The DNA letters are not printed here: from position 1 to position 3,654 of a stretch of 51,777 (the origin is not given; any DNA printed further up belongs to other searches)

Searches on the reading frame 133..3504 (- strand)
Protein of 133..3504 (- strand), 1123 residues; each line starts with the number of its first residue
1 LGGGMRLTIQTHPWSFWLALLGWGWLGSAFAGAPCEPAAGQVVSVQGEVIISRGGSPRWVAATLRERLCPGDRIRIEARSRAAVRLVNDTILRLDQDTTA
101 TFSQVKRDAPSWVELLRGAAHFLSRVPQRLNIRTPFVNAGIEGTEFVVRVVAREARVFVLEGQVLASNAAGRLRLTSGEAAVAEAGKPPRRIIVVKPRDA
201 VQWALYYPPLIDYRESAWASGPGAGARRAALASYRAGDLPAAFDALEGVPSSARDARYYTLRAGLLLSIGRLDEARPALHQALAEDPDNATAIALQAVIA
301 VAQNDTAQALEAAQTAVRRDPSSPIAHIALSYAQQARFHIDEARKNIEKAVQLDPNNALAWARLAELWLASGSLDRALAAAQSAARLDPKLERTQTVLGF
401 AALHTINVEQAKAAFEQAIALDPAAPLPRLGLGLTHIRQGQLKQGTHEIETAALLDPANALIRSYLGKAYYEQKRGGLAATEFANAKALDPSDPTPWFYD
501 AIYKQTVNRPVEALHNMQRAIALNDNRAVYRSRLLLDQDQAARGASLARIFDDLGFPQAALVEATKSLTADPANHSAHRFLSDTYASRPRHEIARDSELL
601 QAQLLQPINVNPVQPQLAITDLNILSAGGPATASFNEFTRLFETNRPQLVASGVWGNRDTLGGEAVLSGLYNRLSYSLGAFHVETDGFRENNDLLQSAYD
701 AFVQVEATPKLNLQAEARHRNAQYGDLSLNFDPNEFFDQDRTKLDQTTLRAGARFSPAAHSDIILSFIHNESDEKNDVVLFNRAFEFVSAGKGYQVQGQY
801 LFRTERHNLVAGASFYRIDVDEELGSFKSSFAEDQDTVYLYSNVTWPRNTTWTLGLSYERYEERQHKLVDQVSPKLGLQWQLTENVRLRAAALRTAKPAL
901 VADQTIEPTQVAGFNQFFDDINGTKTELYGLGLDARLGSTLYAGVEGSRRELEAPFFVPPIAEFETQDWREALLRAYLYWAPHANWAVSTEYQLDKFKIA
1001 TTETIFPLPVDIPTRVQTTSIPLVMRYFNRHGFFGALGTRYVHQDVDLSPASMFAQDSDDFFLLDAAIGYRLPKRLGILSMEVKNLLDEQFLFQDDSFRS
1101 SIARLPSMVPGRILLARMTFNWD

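Call 77: search_protein_families(library=pfam, proteins=[window:133-3504:-], max_evalue=0.00001)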
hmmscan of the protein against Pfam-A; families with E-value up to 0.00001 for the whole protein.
window:133-3504:- (1123 aa): 11 families
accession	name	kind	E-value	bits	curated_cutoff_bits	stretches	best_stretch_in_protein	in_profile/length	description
PF07719.23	TPR_2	-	2e-22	77.8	27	0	325-357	2-34/34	Tetratricopeptide repeat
PF14559.12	TPR_19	-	1.8e-20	73.5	25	2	270-327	5-62/68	Tetratricopeptide repeat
PF13432.12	TPR_16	-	2.2e-19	70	32.7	1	265-324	6-65/65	Tetratricopeptide repeat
PF13414.12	TPR_11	-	6.5e-16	58.2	26.8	0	408-440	10-42/42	TPR repeat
PF04773.18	FecR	-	8.9e-16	58.6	24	1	72-164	1-96/97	FecR protein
PF13428.12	TPR_14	-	1.2e-13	50.7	23.5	0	259-297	4-42/44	Tetratricopeptide repeat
PF00593.30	TonB_dep_Rec_b-barrel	-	4.7e-12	46.9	27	1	721-905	57-251/436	TonB dependent receptor-like, beta-barrel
PF13181.12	TPR_8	-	8.5e-12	44.7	25.7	0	256-289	1-34/34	Tetratricopeptide repeat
PF13431.12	TPR_17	-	1.4e-11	44.2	24.4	0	348-378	3-33/34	Tetratricopeptide repeat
PF23914.1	TPR_CcmH_CycH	-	4.3e-11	43.3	42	0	278-343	38-101/158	Cytochrome c-type biogenesis protein H TPR domain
PF00515.34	TPR_1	-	2.5e-10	40.1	27.8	0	256-289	1-34/34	Tetratricopeptide repeat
